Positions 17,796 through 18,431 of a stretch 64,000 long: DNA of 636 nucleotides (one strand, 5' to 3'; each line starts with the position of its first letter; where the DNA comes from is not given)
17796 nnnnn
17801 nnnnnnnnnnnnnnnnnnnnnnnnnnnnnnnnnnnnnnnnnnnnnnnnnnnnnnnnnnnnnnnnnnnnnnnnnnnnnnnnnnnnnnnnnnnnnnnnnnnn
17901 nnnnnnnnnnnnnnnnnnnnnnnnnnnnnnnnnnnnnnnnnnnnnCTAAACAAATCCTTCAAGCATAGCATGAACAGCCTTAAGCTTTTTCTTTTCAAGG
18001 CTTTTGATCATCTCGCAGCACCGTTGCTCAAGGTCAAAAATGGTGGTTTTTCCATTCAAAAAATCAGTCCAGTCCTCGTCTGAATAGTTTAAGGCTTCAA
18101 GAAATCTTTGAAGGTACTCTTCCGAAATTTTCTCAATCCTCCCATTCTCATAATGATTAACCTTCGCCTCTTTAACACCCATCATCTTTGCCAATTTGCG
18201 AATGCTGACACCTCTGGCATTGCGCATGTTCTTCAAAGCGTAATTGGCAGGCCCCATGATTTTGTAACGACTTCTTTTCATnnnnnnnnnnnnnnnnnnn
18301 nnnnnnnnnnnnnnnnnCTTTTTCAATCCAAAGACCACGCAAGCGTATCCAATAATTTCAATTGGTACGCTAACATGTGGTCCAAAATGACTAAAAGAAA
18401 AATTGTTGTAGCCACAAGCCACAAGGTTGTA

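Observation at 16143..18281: Minimal CBASS-like module (2TM/beta-rich effector + CD-NTase-like cyclase) with an XRE regulator, wedged beside tRNA-Cys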

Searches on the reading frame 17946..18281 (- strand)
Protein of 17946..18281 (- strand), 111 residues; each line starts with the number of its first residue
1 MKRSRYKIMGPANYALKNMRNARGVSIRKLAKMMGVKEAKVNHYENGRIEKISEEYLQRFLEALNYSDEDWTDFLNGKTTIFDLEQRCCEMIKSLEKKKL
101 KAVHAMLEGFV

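Call 4: search_protein_families(library=pfam, proteins=[window:17946-18281:-], max_evalue=1)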
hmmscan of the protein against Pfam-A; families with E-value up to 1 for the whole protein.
window:17946-18281:- (111 aa): 15 families
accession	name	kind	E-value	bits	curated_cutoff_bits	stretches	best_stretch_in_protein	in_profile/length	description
PF13560.12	HTH_31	-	3.1e-11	43.8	27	1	16-71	6-61/64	Helix-turn-helix domain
PF01381.28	HTH_3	-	1.4e-10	41.4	23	1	16-70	1-54/55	Helix-turn-helix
PF12844.13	HTH_19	-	1.4e-06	28.6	30.2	1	14-71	2-57/64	Helix-turn-helix domain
PF13744.12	HTH_37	-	2.4e-06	27.7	27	1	15-64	22-71/80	Helix-turn-helix domain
PF13443.12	HTH_26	-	3.2e-06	27.7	22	1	16-66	2-52/63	Cro/C1-type HTH DNA-binding domain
PF13413.12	HTH_25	-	0.0002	21.6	24.6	1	16-62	2-49/62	Helix-turn-helix domain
PF15978.11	TnsD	-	0.003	17.1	32.4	1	9-76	183-251/355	Tn7-like transposition protein D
PF10436.14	BCDHK_Adom3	-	0.0035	17.7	24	1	31-110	36-105/160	Mitochondrial branched-chain alpha-ketoacid dehydrogenase kinase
PF04803.17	Cor1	-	0.0045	17.7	32.1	1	32-111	19-101/132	Cor1/Xlr/Xmr conserved region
PF01418.23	HTH_6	-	0.019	15.4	28.3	1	12-42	22-52/77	Helix-turn-helix domain, rpiR family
PF00531.28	Death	-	0.032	14.8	22.6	0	19-48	10-39/86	Death domain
PF13551.12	HTH_29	-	0.035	14.6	28.1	1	22-44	9-32/64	Winged helix-turn helix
PF03937.21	Sdh5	-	0.043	14.2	27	1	42-94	20-74/76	Flavinator of succinate dehydrogenase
PF18360.6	hnRNP_Q_AcD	-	0.11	13.1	26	1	76-99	16-39/70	Heterogeneous nuclear ribonucleoprotein Q acidic domain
PF15943.11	YdaS_toxin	-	0.23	11.8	30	1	28-57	12-40/65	Bacterial toxin YdaS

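Call 5: search_protein_families(library=padloc, proteins=[window:17946-18281:-], max_evalue=1)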
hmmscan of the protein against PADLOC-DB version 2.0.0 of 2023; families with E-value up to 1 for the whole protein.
window:17946-18281:- (111 aa): 14 families
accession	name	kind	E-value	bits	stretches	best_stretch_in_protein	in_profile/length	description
PDLC03947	RmrA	-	1.8e-06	25.1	1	15-66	15-65/383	-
PDLC03944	RmrA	-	2.1e-06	25.1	1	16-70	11-64/384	-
PDLC03949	RmrA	-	1.3e-05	22.3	1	16-68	7-58/363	-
PDLC02926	HTH_VI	-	3.9e-05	21.8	1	13-65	3-54/92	-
PDLC03951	RmrA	-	0.00013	19.1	1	7-71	4-67/400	-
PDLC03954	RmrA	-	0.00025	18.1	1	15-65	14-63/380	-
PDLC03948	RmrA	-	0.00026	18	1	16-67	13-63/397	-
PDLC04142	capH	-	0.00033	19.7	1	13-71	8-61/103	capH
PDLC03946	RmrA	-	0.0022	14.8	1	16-70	7-60/357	-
PDLC00388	SduA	-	0.0025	15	1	38-108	146-211/402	DUF4263 domain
PDLC03956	RmrA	-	0.0035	14.5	1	15-67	12-64/399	-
PDLC04133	mad1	-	0.0047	15.2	1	21-46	2-27/60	mads_1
PDLC03945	RmrA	-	0.0082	13.3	1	15-49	6-40/394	-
PDLC04067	SduA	-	0.015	12.3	1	39-108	149-214/407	-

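Call 6: search_protein_families(library=ncbifam, proteins=[window:17946-18281:-], max_evalue=1)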
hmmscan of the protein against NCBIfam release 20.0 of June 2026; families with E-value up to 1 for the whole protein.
window:17946-18281:- (111 aa): 18 families
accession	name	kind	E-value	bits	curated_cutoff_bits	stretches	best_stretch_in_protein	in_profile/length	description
NF041951.1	phage_RstR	subfamily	2.5e-06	27.7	80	1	15-111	6-100/108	RstR family transcriptional repressor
TIGR03830.1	CxxCG_CxxCG_HTH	subfamily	1.4e-05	24.9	61.8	1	13-51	67-105/127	type II TA system antitoxin MqsA family protein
NF003162.0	PRK04140.1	equivalog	5.7e-05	22.3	263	1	15-57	130-172/317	transcriptional regulator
NF047948.1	male_kill_WMK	equivalog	0.0002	20.9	300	1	16-95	167-242/300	WO male-killing family protein Wmk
TIGR02612.1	mob_myst_A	hypoth_equivalog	0.00038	20.3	122.6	1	10-65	24-80/150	mobile mystery protein A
NF058600.1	TransRegSco1979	equivalog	0.00076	18.6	350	1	15-75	12-72/280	Sco1979 family transcriptional regulator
NF006015.0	PRK08154.1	subfamily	0.0013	18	204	1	16-108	35-123/314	anaerobic benzoate catabolism transcriptional regulator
NF007271.0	PRK09726.1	equivalog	0.0016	18.4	79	1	12-64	14-64/88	type II toxin-antitoxin system antitoxin HipB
NF007481.0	PRK10072.1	equivalog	0.0056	17.1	110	1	16-53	38-75/96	HTH-type transcriptional regulator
NF037937.1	septum_RefZ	equivalog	0.0056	16.6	180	1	14-69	9-67/195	forespore capture DNA-binding protein RefZ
NF052239.1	antitox_spr1629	equivalog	0.0079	15.3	335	1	15-49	6-40/377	spr1629 family repressor/antitoxin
NF041575.1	antitoxPezA_Strep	equivalog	0.011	15.7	290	1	16-68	6-57/158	type II toxin-antitoxin system antitoxin PezA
TIGR00270.2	TIGR00270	equivalog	0.012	15.4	110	1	15-50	79-114/159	multiprotein bridging factor aMBF1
TIGR03070.1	couple_hipB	subfamily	0.019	14.9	71.65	1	15-65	6-55/58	type II toxin-antitoxin system Y4mF family antitoxin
NF041493.1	MobT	equivalog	0.022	13.6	600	1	16-65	1-49/383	MobT family relaxase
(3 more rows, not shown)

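Call 66: search_protein_representatives(protein=window:17946-18281:-)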
Query: 111 residues. Proteins with E-value up to 0.001 (for the whole library): 314; up to 1e-10: 36; up to 1e-30: 0. The best 150 are listed.
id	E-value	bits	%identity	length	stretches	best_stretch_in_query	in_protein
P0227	1.9e-29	118.3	52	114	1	1-111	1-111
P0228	1.8e-21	92.7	41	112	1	1-110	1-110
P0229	9.4e-21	90.4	41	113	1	2-110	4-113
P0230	6.2e-20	87.8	42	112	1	11-111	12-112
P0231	8.2e-19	84.2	40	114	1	2-111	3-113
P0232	1.9e-16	76.5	41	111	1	2-107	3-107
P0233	4.5e-16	75.4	41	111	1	2-107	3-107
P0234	1.0e-15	74.2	38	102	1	13-110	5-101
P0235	1.4e-15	73.8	41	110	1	2-107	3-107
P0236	1.6e-15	73.6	40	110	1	1-110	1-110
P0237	2.2e-15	73.2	42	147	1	1-110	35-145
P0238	2.4e-15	73.0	38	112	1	2-108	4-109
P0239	3.7e-15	72.4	39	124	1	2-105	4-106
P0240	3.1e-14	69.5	32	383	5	13-61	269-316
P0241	5.5e-14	68.7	31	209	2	2-109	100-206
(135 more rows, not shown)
